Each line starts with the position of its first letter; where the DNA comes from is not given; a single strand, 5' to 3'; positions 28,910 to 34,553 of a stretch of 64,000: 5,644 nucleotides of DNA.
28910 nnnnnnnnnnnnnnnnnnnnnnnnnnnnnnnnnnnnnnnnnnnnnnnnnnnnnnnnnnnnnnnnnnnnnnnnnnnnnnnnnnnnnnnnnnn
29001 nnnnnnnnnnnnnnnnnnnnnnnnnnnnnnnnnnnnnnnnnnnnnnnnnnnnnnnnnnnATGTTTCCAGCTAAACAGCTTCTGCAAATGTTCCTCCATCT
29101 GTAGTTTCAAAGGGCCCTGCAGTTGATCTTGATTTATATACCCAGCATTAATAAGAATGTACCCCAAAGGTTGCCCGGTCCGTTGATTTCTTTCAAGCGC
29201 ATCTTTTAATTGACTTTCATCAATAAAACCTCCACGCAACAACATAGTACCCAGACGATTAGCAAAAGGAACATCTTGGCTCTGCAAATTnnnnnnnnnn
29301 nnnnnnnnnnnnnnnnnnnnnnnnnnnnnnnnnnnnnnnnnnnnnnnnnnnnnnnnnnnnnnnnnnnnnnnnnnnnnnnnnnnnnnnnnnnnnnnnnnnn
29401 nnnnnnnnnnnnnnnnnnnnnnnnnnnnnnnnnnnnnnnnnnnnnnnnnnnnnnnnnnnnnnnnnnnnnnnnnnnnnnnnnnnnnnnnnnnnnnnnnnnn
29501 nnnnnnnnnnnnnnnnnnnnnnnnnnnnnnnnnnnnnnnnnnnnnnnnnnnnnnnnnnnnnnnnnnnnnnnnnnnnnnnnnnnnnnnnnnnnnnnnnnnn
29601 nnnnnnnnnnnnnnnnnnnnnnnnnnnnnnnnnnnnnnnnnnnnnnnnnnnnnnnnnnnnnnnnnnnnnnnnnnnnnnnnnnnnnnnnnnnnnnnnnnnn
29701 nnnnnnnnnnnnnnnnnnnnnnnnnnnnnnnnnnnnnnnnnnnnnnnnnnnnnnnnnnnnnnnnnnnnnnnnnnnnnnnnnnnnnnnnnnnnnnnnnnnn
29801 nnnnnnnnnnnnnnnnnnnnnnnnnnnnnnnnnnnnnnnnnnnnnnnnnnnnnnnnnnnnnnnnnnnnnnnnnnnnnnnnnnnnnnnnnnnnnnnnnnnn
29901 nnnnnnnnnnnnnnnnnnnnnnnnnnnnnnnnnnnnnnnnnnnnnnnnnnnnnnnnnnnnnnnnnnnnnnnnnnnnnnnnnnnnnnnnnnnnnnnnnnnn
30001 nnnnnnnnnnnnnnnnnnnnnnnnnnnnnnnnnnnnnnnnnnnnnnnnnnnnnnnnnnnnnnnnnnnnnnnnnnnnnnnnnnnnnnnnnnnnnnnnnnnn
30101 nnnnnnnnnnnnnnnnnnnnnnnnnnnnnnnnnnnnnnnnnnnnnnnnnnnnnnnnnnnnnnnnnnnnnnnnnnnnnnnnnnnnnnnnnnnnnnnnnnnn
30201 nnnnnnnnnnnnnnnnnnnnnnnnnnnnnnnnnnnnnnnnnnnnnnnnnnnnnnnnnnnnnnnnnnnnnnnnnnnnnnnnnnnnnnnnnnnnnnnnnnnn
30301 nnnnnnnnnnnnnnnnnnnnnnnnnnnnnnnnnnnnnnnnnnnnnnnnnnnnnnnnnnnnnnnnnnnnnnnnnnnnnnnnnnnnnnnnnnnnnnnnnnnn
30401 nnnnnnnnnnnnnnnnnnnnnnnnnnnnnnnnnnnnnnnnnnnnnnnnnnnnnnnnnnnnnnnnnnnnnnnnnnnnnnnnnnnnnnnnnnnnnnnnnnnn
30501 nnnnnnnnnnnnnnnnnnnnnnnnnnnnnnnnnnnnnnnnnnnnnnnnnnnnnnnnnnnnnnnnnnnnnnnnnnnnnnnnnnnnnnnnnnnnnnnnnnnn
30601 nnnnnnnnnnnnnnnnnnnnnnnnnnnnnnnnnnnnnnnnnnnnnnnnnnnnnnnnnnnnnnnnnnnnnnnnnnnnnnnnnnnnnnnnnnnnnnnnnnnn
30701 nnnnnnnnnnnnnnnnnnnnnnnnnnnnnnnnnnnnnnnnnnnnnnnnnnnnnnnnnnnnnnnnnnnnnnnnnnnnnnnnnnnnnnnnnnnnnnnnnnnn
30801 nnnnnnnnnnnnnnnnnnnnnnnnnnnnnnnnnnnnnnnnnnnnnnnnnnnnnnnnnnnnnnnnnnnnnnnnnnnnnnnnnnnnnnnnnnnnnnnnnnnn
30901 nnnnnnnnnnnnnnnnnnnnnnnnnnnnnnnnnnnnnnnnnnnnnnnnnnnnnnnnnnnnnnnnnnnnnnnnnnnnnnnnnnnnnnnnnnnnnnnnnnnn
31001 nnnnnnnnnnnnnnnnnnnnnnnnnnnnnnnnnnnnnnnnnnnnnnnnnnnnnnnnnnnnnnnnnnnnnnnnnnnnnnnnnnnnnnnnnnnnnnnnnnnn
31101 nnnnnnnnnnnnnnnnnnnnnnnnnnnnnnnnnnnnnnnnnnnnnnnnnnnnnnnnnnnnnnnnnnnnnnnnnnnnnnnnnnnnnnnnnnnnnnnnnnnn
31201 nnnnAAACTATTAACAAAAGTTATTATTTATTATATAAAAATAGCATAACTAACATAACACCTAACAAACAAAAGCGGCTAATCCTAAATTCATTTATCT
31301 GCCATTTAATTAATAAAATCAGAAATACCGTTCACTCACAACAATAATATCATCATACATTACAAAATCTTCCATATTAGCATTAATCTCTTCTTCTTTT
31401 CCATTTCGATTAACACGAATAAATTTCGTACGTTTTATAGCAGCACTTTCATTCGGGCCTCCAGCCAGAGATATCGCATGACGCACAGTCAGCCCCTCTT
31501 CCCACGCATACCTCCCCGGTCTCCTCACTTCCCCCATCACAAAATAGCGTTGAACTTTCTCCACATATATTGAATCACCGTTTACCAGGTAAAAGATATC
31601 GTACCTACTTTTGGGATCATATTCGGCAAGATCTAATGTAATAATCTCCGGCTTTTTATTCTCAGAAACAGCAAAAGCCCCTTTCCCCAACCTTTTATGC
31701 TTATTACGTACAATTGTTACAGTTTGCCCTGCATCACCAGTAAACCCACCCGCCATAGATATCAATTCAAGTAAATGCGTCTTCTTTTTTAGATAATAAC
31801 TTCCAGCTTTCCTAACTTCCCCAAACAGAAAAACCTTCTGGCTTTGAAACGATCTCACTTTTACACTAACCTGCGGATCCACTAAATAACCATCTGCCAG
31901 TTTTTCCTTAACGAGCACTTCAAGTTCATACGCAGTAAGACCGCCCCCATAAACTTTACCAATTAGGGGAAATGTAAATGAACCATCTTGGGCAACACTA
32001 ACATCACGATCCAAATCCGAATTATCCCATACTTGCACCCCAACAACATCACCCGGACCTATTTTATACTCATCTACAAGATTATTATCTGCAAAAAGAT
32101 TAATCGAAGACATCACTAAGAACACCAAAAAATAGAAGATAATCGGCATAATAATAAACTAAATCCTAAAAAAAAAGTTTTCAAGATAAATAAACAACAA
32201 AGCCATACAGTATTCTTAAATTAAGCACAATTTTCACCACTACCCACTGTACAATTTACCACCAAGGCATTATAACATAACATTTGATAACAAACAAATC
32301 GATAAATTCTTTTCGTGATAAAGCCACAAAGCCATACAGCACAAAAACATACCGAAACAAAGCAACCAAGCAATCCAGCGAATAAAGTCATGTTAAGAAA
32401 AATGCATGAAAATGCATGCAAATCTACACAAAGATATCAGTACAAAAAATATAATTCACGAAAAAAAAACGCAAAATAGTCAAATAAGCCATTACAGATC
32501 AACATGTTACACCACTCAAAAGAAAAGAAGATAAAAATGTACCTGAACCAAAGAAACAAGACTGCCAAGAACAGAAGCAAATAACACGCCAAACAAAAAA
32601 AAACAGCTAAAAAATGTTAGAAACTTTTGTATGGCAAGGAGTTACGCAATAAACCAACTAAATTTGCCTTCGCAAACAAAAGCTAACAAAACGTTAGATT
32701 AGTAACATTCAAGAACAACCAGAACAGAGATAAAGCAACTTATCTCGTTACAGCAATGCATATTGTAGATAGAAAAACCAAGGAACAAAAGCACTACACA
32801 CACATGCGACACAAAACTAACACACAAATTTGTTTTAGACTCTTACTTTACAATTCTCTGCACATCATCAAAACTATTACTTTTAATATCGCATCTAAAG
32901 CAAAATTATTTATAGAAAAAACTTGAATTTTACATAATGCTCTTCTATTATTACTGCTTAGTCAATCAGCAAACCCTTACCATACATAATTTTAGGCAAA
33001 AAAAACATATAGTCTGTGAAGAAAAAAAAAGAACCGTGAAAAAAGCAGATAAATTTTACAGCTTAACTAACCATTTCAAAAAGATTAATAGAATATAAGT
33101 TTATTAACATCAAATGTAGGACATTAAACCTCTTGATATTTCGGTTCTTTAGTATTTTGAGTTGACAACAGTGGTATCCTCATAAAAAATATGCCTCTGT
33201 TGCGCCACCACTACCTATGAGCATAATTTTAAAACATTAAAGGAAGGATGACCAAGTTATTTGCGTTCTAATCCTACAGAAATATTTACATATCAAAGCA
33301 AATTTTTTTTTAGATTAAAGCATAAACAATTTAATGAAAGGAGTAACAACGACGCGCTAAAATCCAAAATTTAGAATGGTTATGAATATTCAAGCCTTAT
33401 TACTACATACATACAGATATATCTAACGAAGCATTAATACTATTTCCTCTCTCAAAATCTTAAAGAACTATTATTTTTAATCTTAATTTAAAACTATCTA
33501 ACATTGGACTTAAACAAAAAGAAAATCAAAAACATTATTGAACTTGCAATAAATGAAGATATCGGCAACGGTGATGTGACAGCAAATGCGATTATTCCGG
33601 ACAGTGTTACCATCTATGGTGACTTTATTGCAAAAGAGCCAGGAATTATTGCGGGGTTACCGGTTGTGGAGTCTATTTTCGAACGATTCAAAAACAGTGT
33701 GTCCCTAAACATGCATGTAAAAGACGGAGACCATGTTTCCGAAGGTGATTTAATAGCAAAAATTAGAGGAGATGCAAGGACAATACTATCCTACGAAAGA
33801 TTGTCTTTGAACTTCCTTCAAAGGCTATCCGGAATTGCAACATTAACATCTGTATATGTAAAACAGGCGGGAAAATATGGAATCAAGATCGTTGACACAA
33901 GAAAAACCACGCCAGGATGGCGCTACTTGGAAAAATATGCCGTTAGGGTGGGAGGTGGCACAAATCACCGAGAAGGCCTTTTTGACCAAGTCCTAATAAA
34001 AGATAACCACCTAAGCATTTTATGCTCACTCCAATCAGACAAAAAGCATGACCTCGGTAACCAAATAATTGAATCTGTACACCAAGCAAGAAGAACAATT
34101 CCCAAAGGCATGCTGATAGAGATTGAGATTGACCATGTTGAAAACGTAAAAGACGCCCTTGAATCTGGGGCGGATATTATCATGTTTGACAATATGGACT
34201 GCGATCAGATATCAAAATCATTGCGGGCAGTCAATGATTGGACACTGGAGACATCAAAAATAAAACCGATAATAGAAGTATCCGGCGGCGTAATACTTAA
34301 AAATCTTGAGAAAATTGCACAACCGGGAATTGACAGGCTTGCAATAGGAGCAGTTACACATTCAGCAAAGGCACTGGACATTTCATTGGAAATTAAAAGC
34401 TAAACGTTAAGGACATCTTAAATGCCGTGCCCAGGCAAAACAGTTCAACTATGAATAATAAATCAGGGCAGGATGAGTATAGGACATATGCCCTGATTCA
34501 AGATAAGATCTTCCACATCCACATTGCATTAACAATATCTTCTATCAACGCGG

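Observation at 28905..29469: Wzc-like tyrosine kinase domain is split by a DUF4388-like plus MshEN-like (putative c-di-GMP receptor) insertion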

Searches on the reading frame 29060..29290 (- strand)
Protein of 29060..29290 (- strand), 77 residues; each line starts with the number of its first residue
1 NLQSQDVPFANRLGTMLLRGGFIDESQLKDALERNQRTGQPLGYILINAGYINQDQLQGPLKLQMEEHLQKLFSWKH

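Call 68: search_solved_structures(query=window:29060-29290:-, max_evalue=1, show_alignments=4)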
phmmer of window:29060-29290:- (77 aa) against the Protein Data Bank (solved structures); distinct sequences matched with E-value up to 1: 15.
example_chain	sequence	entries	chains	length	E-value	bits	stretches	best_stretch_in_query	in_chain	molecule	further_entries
6f8l_G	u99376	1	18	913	1.2e-12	51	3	11-57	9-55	Type IV pilus assembly protein PilF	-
5htl_A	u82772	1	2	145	2.9e-06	30.7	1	10-64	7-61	MSHA biogenesis protein MshE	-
8pfa_A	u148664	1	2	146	0.0015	22.1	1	12-52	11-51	c-di-GMP binding domain of the ATPase enzyme PilF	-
9g1w_A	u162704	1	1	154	0.0018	21.8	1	11-57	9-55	Type IV pilus assembly ATPase PilB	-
5zfr_A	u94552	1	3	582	0.002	21.7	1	3-58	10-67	Type IV pilus biogenesis ATPase PilB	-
9gl5_A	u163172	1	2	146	0.0033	21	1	12-52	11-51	ATP-binding motif-containing protein pilF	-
6ejf_J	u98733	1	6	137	0.0033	21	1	12-52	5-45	Type IV pilus assembly protein PilF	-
8pdk_A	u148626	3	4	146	0.0033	21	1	12-52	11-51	c-di-GMP binding domain of the ATPase enzyme PilF | ATP-binding motif-containing protein pilF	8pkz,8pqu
9glg_A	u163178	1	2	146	0.0034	21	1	12-52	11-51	ATP-binding motif-containing protein pilF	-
8pe0_A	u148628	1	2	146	0.007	20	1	13-52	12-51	c-di-GMP binding domain of the ATPase enzyme PilF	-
3jc8_Ba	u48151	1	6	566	0.0085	19.7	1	10-61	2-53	Type IV-A pilus assembly ATPase PilB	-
5tsg_B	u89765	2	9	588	0.015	18.9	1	10-61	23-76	Type IV pilus biogenesis ATPase PilB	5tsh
6olj_C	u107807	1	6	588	0.015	18.9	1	10-61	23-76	Type IV pilus biogenesis ATPase PilB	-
8rhe_A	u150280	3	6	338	0.49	14.1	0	24-64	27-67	LysM peptidoglycan-binding domain-containing protein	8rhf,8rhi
9e2g_1I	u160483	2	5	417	0.79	13.5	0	11-51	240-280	T. brucei spp.-specific protein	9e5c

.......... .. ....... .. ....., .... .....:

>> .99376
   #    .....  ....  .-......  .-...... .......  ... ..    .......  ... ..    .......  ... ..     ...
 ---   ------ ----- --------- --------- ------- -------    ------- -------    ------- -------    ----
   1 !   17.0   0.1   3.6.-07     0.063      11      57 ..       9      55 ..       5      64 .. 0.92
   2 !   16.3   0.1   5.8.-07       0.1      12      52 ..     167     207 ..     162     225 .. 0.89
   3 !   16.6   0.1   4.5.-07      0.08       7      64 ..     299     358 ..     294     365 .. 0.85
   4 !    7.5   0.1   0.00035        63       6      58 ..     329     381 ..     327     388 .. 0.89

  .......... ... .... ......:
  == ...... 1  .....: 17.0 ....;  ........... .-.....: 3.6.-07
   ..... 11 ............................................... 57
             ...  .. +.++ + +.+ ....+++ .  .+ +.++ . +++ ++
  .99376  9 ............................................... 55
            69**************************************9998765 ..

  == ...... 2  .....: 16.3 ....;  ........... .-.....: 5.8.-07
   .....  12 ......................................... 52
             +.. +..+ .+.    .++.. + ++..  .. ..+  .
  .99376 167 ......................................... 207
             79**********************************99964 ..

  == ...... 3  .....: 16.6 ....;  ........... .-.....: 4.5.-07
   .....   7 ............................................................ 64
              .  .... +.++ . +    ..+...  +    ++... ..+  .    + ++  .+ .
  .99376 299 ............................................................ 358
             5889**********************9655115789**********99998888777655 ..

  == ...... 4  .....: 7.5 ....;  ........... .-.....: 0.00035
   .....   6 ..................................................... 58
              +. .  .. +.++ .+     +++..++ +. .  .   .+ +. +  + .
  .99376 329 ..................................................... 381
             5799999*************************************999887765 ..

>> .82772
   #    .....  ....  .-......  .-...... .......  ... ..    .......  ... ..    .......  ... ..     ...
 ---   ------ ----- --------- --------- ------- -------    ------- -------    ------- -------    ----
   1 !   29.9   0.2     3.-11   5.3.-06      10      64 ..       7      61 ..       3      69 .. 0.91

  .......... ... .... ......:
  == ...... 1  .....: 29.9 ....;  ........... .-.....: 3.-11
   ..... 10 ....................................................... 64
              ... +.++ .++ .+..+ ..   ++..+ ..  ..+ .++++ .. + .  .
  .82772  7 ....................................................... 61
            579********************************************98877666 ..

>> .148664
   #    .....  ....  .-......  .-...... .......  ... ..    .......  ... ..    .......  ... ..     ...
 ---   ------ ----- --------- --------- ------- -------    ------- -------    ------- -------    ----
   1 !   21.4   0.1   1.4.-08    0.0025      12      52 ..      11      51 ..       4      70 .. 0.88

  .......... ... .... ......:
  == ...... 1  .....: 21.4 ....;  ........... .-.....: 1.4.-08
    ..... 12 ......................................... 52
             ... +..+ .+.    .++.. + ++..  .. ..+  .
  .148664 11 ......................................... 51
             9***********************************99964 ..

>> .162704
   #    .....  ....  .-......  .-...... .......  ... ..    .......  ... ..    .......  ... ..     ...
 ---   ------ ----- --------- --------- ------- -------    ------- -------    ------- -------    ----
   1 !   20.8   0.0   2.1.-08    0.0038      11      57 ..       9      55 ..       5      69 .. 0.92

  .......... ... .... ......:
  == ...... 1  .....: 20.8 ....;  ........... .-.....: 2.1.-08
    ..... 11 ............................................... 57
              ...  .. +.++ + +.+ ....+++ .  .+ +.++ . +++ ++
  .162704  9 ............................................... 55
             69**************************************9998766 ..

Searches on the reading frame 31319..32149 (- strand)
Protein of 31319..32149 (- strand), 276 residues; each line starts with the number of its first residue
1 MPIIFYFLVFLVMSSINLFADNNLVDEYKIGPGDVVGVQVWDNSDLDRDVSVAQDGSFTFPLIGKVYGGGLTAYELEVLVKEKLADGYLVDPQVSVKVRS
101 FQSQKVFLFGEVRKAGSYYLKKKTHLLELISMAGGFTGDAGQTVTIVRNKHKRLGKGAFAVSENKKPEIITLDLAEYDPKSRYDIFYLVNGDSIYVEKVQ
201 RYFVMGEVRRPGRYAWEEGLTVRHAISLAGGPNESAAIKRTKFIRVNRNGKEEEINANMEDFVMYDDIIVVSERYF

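Call 3: search_protein_families(library=pfam, proteins=[window:31319-32149:-], max_evalue=1)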
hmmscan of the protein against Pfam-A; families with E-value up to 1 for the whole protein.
window:31319-32149:- (276 aa): 3 families
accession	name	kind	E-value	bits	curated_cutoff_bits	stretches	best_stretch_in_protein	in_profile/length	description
PF02563.21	Poly_export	-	6e-21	74.9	28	1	26-98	5-76/77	Polysaccharide biosynthesis/export protein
PF10531.15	SLBB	-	2.3e-20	72.6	27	2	202-253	2-52/55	SLBB domain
PF22461.2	SLBB_2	-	5.5e-18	65.3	27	2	200-268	1-76/79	SLBB domain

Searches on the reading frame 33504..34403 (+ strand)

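Call 25: search_protein_families(library=pfam, proteins=[window:33504-34403:+], max_evalue=0.001)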
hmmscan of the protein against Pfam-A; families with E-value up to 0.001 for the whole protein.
window:33504-34403:+ (299 aa): 4 families
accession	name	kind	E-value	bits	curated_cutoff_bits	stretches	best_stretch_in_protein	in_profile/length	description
PF01729.25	QRPTase_C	-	2.2e-50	171.1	23.1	1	111-296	1-169/169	Quinolinate phosphoribosyl transferase, C-terminal domain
PF02749.22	QRPTase_N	-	2e-21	76.4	27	1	24-109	1-82/82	Quinolinate phosphoribosyl transferase, N-terminal domain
PF13533.13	Biotin_lipoyl_2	-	0.00017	21.7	29.8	0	71-87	15-31/32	Biotin-lipoyl like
PF00834.25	Ribul_P_3_epim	-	0.00051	19.9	21.1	0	238-283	151-195/198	Ribulose-phosphate 3 epimerase family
